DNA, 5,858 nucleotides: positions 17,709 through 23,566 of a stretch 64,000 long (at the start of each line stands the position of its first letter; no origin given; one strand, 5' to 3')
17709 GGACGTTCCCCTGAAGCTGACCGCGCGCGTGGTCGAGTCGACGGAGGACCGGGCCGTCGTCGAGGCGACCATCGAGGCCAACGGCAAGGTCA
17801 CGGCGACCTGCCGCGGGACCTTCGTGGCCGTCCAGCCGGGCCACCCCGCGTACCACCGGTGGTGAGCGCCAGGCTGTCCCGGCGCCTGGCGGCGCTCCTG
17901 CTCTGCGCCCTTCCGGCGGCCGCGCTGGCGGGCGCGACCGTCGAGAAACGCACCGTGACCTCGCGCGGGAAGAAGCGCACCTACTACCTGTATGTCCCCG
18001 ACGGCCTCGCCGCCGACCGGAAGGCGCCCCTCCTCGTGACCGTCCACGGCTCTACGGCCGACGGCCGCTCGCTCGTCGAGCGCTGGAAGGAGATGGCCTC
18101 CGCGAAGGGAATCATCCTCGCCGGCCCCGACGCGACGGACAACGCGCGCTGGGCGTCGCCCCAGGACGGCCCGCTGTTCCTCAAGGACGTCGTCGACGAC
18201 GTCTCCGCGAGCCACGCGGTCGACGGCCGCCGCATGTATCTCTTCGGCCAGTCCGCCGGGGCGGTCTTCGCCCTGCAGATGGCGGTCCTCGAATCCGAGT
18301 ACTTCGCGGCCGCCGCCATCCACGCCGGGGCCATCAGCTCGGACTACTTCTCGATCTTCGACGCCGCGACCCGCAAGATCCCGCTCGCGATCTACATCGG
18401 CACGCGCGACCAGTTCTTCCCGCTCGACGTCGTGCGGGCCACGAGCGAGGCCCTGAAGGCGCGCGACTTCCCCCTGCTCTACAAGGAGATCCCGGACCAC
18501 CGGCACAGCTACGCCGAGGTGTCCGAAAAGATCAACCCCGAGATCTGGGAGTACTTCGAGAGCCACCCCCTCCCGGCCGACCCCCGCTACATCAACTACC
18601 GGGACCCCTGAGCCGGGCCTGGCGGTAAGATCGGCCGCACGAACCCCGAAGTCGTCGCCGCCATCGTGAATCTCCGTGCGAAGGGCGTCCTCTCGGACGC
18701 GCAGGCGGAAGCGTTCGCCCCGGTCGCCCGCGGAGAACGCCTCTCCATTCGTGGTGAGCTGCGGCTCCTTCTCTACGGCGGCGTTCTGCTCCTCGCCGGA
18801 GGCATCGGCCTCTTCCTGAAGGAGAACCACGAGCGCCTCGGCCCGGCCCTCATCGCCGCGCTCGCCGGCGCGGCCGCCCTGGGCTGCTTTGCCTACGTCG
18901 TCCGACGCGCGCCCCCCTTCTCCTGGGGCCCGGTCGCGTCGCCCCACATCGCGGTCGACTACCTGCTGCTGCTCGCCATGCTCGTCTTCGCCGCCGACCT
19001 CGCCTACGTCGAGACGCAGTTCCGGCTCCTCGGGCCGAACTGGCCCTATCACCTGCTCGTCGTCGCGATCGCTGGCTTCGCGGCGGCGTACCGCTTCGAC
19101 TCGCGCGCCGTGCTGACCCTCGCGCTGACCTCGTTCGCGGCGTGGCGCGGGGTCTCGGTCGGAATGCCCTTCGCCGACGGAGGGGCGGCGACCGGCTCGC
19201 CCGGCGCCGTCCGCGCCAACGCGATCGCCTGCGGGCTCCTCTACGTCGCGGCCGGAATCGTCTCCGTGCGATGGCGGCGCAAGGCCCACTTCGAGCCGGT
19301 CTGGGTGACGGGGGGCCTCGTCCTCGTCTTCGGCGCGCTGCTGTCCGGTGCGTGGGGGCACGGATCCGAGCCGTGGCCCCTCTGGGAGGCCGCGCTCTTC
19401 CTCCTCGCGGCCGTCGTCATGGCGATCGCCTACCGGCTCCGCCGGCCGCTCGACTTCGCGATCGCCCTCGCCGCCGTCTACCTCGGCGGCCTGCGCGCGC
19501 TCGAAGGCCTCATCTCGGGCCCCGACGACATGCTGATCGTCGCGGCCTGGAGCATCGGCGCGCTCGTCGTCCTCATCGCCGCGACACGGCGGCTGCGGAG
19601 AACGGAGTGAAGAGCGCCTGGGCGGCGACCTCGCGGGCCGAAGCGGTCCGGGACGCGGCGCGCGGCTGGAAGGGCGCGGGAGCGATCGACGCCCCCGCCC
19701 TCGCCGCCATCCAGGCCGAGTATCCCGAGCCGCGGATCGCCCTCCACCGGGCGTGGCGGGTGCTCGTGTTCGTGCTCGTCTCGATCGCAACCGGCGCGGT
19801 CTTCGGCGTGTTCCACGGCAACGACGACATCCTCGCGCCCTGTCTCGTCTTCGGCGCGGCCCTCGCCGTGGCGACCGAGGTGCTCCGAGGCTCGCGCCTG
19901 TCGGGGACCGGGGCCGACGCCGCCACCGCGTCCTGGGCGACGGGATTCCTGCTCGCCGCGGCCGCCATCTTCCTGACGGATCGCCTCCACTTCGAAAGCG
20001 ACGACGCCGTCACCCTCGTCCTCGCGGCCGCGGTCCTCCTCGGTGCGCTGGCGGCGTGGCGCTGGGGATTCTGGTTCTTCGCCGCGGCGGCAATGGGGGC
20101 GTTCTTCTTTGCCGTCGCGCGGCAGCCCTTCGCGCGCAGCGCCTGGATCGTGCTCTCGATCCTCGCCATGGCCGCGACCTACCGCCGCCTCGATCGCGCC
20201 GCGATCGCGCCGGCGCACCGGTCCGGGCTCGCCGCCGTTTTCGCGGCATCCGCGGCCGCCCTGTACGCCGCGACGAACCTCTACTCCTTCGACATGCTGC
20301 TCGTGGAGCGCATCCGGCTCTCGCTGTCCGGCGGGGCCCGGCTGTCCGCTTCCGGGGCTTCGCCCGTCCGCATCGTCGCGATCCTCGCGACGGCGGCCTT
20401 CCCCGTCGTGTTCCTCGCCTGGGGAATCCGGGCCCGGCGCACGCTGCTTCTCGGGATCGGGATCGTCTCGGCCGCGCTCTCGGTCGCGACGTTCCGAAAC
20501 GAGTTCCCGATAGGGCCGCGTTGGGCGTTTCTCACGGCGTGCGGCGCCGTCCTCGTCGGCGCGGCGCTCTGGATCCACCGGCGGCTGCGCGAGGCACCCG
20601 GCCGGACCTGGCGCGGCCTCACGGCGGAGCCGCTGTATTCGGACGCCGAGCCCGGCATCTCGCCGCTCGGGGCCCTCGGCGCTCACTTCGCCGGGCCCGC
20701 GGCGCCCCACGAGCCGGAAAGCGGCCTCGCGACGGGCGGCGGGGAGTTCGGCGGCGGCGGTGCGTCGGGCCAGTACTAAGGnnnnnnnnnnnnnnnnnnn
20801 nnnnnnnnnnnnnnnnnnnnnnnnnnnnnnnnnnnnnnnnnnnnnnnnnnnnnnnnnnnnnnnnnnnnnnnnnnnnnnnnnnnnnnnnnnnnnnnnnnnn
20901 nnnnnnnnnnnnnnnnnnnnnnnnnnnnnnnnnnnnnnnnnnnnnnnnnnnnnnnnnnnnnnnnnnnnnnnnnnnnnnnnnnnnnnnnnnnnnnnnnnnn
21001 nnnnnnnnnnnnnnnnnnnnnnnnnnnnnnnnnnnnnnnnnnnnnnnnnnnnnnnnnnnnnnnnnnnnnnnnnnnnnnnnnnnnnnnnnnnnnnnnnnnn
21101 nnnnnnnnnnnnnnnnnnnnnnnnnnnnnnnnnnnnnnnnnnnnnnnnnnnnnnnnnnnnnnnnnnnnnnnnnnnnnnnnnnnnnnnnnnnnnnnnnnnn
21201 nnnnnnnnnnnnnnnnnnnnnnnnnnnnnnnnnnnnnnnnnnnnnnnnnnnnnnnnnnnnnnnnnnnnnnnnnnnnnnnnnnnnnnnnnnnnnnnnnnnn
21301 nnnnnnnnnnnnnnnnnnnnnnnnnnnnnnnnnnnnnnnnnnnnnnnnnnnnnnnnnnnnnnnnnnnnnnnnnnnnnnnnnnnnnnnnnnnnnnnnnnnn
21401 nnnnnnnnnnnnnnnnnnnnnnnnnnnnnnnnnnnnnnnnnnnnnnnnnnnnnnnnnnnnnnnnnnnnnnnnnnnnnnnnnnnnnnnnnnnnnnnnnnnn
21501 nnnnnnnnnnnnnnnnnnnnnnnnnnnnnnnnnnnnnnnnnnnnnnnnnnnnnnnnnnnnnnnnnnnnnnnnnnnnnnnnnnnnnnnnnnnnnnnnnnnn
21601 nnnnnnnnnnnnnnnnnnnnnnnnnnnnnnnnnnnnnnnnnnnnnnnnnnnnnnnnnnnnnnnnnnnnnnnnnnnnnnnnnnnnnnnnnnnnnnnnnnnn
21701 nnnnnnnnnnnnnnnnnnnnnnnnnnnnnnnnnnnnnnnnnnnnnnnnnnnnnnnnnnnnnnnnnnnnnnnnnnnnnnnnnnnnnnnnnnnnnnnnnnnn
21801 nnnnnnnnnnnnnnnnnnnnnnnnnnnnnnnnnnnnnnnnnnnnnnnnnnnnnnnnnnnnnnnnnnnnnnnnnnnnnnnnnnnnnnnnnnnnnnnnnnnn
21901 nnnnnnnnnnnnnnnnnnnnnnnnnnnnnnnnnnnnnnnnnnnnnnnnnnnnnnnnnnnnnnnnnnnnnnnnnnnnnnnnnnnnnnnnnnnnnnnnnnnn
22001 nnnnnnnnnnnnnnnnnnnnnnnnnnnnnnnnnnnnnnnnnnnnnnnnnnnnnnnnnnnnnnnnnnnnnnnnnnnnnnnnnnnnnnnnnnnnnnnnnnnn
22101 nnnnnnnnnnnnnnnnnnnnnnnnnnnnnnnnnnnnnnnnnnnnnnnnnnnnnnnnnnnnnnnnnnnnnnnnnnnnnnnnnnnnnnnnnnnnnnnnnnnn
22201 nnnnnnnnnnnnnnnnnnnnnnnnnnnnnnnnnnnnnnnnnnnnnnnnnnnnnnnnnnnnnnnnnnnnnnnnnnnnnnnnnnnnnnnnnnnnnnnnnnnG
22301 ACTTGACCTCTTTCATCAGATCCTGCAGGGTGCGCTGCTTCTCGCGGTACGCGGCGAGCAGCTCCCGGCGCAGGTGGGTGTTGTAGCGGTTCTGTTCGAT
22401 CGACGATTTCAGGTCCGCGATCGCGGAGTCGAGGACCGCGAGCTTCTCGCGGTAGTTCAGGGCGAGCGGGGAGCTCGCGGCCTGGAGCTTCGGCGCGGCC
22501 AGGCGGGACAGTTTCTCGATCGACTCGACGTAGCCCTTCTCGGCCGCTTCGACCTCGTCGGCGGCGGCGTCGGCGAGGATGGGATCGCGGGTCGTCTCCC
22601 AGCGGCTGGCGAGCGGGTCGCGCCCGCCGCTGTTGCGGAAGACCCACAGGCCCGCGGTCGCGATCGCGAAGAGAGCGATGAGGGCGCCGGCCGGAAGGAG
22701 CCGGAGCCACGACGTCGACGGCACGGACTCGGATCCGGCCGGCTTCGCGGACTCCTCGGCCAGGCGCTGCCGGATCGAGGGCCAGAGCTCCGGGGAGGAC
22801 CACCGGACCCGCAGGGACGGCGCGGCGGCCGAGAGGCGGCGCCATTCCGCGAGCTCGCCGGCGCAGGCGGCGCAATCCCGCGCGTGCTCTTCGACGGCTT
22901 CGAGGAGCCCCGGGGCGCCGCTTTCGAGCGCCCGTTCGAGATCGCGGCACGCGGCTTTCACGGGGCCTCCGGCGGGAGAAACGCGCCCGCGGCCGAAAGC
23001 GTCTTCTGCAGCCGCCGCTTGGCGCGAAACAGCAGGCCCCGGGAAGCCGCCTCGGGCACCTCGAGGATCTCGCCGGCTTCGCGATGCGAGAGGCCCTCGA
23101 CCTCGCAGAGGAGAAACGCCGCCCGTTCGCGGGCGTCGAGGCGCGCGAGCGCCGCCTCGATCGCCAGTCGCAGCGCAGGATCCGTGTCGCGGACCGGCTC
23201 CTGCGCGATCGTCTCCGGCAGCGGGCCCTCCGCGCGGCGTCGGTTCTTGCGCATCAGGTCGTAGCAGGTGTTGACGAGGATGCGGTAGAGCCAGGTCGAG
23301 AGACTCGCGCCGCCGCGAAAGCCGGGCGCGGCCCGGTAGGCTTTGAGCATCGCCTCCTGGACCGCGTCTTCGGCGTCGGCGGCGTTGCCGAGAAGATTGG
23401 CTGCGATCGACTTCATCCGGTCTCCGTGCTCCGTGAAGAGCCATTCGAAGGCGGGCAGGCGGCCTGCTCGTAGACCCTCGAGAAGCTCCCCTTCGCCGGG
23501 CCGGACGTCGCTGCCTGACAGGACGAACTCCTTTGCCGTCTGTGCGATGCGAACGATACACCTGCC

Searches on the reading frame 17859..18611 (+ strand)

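Call 69: search_protein_families(library=pfam, proteins=[window:17859-18611:+], max_evalue=0.00001)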
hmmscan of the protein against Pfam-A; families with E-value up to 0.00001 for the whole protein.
window:17859-18611:+ (250 aa): 3 families
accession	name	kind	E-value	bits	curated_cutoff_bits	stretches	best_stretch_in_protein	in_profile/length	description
PF10503.15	Esterase_PHB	-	1e-08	35.1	23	1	42-168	3-141/219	Esterase PHB depolymerase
PF01738.24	DLH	-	4.1e-07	30.2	21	1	109-224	82-194/217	Dienelactone hydrolase family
PF00756.26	Esterase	-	2.5e-06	27.9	22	0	108-219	98-232/251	Putative esterase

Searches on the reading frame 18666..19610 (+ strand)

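Call 69: search_protein_families(library=pfam, proteins=[window:18666-19610:+], max_evalue=0.00001)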
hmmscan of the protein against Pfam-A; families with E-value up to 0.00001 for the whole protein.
window:18666-19610:+ (314 aa): 1 family
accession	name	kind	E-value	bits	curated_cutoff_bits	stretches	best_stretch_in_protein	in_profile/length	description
PF09925.14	DUF2157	-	8.1e-11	42.3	32.4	1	3-149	3-145/146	Predicted membrane protein (DUF2157)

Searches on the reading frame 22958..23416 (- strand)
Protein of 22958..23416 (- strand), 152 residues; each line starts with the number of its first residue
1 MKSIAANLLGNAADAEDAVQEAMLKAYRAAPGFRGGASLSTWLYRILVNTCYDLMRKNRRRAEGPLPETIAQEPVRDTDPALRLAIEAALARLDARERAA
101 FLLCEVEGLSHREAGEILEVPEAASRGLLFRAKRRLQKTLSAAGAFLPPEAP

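Call 43: search_protein_families(library=pfam, proteins=[window:22958-23416:-], max_evalue=0.001)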
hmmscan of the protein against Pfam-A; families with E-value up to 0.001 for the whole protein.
window:22958-23416:- (152 aa): 4 families
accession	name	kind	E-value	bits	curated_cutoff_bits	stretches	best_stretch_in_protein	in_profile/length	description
PF04542.20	Sigma70_r2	-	1.6e-19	69.9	24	1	2-61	10-71/71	Sigma-70 region 2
PF08281.18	Sigma70_r4_2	-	4.4e-14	52.3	25.7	1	84-136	2-54/54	Sigma-70, region 4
PF22233.2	PhyR_sigma-like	-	2.5e-09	37.2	27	1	90-134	1-45/50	Response regulator PhyR, sigma-like domain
PF04545.22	Sigma70_r4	-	1.5e-06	28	24.1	1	89-138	1-50/50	Sigma-70, region 4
